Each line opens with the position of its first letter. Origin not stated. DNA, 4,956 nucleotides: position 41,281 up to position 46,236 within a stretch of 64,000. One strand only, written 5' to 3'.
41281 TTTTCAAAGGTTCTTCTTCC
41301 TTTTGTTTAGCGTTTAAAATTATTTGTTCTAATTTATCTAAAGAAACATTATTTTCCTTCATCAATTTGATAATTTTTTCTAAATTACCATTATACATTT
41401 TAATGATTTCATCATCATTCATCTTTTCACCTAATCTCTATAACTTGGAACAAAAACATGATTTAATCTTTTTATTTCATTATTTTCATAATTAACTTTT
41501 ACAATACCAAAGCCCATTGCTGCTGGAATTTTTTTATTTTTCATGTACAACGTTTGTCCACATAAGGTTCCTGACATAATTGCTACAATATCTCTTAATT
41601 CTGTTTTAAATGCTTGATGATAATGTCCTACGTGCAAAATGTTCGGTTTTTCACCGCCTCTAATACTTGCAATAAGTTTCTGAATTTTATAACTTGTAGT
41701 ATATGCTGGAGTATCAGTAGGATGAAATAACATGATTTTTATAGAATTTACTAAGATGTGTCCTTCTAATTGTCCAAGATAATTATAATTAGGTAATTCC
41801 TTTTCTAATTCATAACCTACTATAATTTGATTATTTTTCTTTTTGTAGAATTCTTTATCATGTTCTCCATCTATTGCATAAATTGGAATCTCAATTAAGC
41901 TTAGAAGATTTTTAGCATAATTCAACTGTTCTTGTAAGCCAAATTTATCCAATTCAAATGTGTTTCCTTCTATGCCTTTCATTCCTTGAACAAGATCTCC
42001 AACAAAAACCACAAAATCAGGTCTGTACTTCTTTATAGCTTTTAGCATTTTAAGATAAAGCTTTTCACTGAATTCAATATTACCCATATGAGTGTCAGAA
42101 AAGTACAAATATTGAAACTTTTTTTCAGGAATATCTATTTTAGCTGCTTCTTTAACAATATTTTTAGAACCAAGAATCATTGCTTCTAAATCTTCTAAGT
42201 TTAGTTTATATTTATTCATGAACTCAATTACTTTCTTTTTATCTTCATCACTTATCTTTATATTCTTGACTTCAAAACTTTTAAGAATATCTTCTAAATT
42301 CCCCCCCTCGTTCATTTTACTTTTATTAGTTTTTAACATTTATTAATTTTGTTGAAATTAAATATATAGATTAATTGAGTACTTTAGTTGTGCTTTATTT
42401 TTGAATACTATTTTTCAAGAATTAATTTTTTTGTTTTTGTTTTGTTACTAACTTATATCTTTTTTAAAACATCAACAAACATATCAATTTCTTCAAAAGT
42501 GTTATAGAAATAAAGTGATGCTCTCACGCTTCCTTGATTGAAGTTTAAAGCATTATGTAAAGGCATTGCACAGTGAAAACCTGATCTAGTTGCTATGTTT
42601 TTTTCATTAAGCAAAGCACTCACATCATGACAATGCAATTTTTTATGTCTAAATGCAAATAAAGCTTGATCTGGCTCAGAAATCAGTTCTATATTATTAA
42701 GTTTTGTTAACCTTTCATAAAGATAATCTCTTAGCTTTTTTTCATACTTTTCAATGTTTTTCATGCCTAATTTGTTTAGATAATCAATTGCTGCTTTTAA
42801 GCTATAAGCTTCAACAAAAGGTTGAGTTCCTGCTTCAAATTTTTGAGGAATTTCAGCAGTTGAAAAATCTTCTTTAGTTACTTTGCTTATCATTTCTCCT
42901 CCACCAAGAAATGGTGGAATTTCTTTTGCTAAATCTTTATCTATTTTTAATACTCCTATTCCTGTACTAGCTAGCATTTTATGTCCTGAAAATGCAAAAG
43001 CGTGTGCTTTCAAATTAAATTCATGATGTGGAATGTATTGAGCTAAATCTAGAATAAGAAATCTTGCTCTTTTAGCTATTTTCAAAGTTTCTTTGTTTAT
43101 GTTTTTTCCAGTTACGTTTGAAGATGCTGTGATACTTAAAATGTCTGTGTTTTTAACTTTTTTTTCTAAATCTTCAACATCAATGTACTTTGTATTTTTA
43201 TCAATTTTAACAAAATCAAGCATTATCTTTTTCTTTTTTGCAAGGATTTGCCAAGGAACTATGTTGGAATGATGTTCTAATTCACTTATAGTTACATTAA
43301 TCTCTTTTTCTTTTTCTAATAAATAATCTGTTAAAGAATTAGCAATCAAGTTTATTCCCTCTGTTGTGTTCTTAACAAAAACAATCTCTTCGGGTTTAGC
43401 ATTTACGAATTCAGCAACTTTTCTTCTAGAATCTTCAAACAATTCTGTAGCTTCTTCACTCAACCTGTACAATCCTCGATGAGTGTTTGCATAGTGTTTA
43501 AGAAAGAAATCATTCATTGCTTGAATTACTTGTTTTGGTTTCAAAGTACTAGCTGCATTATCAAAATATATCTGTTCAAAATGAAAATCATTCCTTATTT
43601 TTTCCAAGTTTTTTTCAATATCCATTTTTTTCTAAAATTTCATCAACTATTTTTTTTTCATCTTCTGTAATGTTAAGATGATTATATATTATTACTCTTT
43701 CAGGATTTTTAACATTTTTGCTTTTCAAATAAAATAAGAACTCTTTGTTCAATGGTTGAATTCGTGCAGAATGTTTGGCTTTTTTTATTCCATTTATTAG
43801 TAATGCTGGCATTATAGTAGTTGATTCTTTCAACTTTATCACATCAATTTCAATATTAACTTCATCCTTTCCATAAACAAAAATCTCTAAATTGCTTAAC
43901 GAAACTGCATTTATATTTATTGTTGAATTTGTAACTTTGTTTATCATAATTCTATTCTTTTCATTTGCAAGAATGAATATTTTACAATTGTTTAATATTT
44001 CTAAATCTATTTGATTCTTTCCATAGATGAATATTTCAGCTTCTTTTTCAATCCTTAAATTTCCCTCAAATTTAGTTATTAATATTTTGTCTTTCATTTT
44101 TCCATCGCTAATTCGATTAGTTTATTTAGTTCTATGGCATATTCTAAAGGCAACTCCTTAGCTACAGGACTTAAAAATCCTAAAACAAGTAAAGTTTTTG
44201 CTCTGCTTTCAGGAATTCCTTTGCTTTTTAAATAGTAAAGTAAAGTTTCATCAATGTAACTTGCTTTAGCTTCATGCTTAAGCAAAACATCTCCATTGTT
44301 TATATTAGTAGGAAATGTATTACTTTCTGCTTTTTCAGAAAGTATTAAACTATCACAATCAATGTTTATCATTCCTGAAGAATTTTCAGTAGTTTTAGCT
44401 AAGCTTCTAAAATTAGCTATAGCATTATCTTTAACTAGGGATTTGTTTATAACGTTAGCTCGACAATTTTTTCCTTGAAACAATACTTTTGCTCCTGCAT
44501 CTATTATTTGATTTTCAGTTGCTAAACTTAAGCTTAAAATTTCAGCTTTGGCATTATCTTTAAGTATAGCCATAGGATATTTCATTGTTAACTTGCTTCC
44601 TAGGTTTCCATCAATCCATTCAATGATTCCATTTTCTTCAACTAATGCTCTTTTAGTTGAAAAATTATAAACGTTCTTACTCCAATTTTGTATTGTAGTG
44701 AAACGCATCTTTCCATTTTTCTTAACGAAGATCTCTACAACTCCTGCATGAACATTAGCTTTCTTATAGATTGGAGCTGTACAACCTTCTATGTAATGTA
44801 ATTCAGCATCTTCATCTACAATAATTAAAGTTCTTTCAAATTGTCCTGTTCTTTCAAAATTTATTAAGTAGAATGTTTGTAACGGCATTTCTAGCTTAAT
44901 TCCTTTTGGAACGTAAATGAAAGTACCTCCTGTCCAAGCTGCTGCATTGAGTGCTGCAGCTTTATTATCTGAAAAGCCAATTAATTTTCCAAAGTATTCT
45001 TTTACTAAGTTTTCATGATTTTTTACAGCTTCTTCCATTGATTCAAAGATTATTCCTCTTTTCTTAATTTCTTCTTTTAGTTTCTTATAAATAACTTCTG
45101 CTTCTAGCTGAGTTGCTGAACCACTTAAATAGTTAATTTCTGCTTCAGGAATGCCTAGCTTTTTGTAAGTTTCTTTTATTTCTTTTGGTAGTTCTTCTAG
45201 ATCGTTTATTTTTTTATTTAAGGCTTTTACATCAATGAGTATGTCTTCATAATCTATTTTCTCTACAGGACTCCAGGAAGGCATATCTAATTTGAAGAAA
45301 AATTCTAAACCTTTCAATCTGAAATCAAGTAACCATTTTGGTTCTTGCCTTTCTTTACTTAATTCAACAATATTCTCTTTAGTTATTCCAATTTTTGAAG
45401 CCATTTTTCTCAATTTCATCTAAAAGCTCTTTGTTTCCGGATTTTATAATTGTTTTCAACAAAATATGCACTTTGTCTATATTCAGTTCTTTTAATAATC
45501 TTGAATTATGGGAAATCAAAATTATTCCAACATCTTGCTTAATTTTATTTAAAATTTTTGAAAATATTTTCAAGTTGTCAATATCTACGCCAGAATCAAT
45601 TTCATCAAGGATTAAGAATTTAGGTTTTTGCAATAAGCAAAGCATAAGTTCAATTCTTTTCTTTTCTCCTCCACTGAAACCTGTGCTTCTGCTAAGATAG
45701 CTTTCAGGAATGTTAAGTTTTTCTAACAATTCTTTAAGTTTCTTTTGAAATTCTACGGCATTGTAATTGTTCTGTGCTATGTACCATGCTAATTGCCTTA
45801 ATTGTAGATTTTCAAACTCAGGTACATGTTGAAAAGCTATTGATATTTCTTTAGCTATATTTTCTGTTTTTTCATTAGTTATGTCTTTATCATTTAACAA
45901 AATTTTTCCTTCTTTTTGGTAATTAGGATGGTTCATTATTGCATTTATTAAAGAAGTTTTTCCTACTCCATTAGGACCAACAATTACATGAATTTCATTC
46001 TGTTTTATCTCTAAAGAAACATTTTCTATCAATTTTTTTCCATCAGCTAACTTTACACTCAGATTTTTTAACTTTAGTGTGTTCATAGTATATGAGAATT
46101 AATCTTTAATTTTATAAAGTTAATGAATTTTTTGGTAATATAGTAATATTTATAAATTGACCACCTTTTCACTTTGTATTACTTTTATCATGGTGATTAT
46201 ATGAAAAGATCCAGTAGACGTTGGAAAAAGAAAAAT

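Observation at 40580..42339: Tandem paralogous calcineurin-like phosphoesterases adjacent to the transglutaminase-like triplet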

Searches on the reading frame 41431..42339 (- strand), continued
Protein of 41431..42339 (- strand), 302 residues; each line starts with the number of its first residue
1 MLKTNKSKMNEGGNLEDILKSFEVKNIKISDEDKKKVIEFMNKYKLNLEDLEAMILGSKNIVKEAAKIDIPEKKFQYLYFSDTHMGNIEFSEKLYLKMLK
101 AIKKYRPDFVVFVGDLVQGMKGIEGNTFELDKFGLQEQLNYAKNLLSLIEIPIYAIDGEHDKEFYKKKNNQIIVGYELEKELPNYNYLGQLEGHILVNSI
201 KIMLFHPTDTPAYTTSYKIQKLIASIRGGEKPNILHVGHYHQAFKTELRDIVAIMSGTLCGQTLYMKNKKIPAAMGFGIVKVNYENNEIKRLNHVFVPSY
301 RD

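Call 82: search_protein_families(library=pfam, proteins=[L153:5270-5779:+, L199:3645-4589:-, L197:3453-4709:+, L197:5018-5539:-, L198:9269-10222:-, L214:10441-11877:-, L145:4-1146:+, L214:12084-12848:-, L148:3822-4232:+, L198:10293-11021:-], max_evalue=0.001)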
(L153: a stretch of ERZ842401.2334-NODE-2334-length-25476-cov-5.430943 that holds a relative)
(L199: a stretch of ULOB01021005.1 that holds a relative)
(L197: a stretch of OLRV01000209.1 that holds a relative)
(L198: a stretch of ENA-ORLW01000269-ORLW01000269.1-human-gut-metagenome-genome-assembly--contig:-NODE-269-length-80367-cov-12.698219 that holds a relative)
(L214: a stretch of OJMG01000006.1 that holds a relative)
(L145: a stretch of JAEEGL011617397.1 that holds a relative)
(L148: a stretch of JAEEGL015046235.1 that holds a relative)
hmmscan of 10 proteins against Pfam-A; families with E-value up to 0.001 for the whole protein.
L153:5270-5779:+ (169 aa): 0 families

L199:3645-4589:- (314 aa): 1 family
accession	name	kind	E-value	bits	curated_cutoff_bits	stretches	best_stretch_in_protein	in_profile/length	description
PF01933.23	CofD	-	3.6e-97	325.5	30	1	5-285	1-286/290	2-phospho-L-lactate transferase CofD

L197:3453-4709:+ (418 aa): 4 families
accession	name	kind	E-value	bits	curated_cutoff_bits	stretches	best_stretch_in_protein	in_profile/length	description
PF00817.25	IMS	-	2.7e-30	105.7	23.2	1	13-163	1-147/148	impB/mucB/samB family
PF11799.13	IMS_C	-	1.2e-16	61.5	20.7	1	258-367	2-109/109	impB/mucB/samB family C-terminal domain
PF11798.14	IMS_HHH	-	7.6e-12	45.2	24.4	1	179-211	1-32/32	IMS family HHH motif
PF21999.2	IMS_HHH_1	-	4.2e-05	24.4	27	1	197-244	5-53/53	DNA polymerase-iota, thumb domain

L197:5018-5539:- (173 aa): 0 families

L198:9269-10222:- (317 aa): 1 family
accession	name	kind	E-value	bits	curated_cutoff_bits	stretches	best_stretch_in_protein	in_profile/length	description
PF02557.22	VanY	-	2e-29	102.5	25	1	167-291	3-131/132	D-alanyl-D-alanine carboxypeptidase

L214:10441-11877:- (478 aa): 3 families
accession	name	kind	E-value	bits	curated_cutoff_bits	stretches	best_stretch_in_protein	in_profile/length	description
PF00587.30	tRNA-synt_2b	-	7.8e-24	85.1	29.3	1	105-274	6-176/179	tRNA synthetase class II core domain (G, H, P, S and T)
PF03129.25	HGTP_anticodon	-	4.4e-21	75.3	21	1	293-383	1-92/94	Anticodon binding domain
PF09180.16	ProRS-C_1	-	1e-17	64.5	31.5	1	412-478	2-71/71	Prolyl-tRNA synthetase, C-terminal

L145:4-1146:+ (380 aa): 0 families

L214:12084-12848:- (254 aa): 1 family
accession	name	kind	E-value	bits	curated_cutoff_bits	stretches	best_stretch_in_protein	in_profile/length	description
PF11899.13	DUF3419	-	9.9e-13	48.4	28.2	1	4-108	11-118/385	Protein of unknown function (DUF3419)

L148:3822-4232:+ (136 aa): 1 family
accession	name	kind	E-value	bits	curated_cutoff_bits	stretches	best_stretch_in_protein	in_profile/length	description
PF00293.34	NUDIX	-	6.6e-13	49.3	21.1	1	34-76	24-69/134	NUDIX domain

L198:10293-11021:- (242 aa): 1 family
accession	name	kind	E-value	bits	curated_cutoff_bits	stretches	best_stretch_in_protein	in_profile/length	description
PF08713.17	DNA_alkylation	-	4.2e-16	59.7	21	1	22-217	4-212/213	DNA alkylation repair enzyme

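Call 90: search_dna_similar(query=P0014, collection=phages, mode=protein, max_evalue=0.001, max_rows=40, rows=spread)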
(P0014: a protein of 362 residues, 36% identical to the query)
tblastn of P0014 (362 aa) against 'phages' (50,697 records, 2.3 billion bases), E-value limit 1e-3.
Records with a match: 5; places in all: 5; records where one place covers at least 80% of the query: 0.
Best place of each record, by identity: <60% 5.
By first word of the organism name: Methylophilales 4; Halorubrum 1.
By host as written in the record: Methylophilales_sp._H5P1 4; Halorubrum sp. BL36 1.
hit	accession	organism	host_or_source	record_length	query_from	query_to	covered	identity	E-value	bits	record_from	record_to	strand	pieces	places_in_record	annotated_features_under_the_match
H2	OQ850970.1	Halorubrum tailed virus BLv36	Halorubrum sp. BL36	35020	114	346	64%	36.5%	1e-42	164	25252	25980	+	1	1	hypothetical protein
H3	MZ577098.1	Methylophilales phage Melnitz-3 EXVC039M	Methylophilales_sp._H5P1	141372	124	257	37%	28.3%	3e-4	49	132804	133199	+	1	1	calcineurin-like phosphoesterase | sigma factor late transcription protein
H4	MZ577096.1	Methylophilales phage Melnitz-2 EXVC040M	Methylophilales_sp._H5P1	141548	124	257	37%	28.3%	3e-4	49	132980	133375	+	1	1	calcineurin-like phosphoesterase | sigma factor late transcription protein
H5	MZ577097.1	Methylophilales phage Melnitz EXVC044M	Methylophilales_sp._H5P1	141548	124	257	37%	28.3%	3e-4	49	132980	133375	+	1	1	calcineurin-like phosphoesterase | sigma factor late transcription protein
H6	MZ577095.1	Methylophilales phage Melnitz-1 EXVC043M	Methylophilales_sp._H5P1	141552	124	257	37%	28.3%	3e-4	49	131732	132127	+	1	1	hypothetical protein | sigma factor late transcription protein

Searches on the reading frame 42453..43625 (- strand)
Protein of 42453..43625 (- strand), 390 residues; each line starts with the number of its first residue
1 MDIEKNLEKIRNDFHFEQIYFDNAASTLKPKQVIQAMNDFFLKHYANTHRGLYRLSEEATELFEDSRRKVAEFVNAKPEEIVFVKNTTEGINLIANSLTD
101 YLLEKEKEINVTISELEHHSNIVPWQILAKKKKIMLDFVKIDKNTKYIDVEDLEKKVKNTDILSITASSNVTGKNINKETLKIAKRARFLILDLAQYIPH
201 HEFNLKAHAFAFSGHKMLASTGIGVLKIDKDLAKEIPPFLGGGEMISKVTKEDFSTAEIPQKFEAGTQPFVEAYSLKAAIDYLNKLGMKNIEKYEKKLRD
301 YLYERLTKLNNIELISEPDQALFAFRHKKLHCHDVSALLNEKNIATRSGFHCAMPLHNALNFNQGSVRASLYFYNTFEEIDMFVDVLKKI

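Call 3: search_protein_families(library=pfam, proteins=[window:42453-43625:-], max_evalue=0.01)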
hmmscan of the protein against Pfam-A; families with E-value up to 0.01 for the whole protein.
window:42453-43625:- (390 aa): 2 families
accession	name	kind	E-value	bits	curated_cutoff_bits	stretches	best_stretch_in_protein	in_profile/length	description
PF00266.25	Aminotran_5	-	2.1e-112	376.2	21.5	1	19-383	1-371/371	Aminotransferase class-V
PF00155.27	Aminotran_1_2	-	1.1e-06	28.5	19.7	1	27-184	17-171/361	Aminotransferase class I and II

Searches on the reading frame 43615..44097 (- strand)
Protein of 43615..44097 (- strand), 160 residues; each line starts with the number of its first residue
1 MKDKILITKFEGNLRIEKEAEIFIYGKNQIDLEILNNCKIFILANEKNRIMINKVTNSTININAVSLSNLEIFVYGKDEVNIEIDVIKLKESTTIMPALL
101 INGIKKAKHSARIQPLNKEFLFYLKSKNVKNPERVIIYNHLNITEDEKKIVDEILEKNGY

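Call 3: search_protein_families(library=pfam, proteins=[window:43615-44097:-], max_evalue=0.01)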
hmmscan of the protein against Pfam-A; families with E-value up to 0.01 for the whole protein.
window:43615-44097:- (160 aa): 0 families

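Call 8: search_protein_families(library=ncbifam, proteins=[window:43615-44097:-], max_evalue=0.01)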
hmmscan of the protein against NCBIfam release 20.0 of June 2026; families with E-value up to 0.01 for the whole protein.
window:43615-44097:- (160 aa): 1 family
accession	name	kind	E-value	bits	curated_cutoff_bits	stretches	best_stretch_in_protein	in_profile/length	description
TIGR01981.1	sufD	equivalog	0.0011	18.3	222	0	97-127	212-243/275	Fe-S cluster assembly protein SufD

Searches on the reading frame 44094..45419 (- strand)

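Call 3: search_protein_families(library=pfam, proteins=[window:44094-45419:-], max_evalue=0.01)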
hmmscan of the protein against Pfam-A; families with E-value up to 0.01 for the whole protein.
window:44094-45419:- (441 aa): 2 families
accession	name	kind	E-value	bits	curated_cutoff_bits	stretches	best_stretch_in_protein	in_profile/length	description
PF01458.23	SUFBD_core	-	7.3e-64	215.8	27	1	187-415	4-232/232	SUF system FeS cluster assembly, SufBD core domain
PF19295.5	SufBD_N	-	4e-12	46.6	23.5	1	94-181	83-171/172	SufBD protein N-terminal region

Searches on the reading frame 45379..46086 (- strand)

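Call 3: search_protein_families(library=pfam, proteins=[window:45379-46086:-], max_evalue=0.01)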
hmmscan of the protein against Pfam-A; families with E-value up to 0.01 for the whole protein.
window:45379-46086:- (235 aa): 29 families (the best 25 are shown)
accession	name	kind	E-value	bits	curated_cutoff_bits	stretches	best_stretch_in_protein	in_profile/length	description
PF00005.33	ABC_tran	-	2.2e-29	103.3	25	1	21-162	2-134/137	ABC transporter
PF02463.25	SMC_N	-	7.8e-13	48.8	40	1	22-201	17-205/220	RecF/RecN/SMC N terminal domain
PF13304.12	AAA_21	-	2.6e-11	44.6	27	2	137-198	238-303/304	AAA domain, putative AbiEii toxin, Type IV TA system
PF13401.12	AAA_22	-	3e-07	31.2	27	1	29-194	4-124/130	AAA domain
PF00004.35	AAA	-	7.2e-06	26.9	21.2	1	35-200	3-116/131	ATPase family associated with various cellular activities (AAA)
PF03193.22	RsgA_GTPase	-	2.6e-05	24.6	30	1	17-54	94-130/174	RsgA GTPase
PF13173.12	AAA_14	-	3.4e-05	24.3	27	1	30-77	2-48/129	AAA domain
PF00735.24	Septin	-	4.2e-05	23.4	26.2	0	34-82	8-47/280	Septin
PF01637.24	ATPase_2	-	4.3e-05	23.9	33.2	1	25-114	15-108/225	ATPase domain predominantly from Archaea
PF13175.12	AAA_15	-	0.00017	21.7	32.1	1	19-163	13-92/374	AAA ATPase domain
PF02492.25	cobW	-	0.00023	21.2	20.7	1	32-80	2-50/180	CobW/HypB/UreG, nucleotide-binding domain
PF13555.12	AAA_29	-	0.00025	21.2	27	1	23-51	15-43/61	P-loop containing region of AAA domain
PF13191.12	AAA_16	-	0.00065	20.7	32.6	1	31-61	25-59/167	AAA ATPase domain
PF00270.35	DEAD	-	0.00065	19.9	26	1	27-192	11-157/167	DEAD/DEAH box helicase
PF25201.1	nSTAND6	-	0.00084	19.8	27.7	1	18-63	6-51/148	Novel STAND NTPase 6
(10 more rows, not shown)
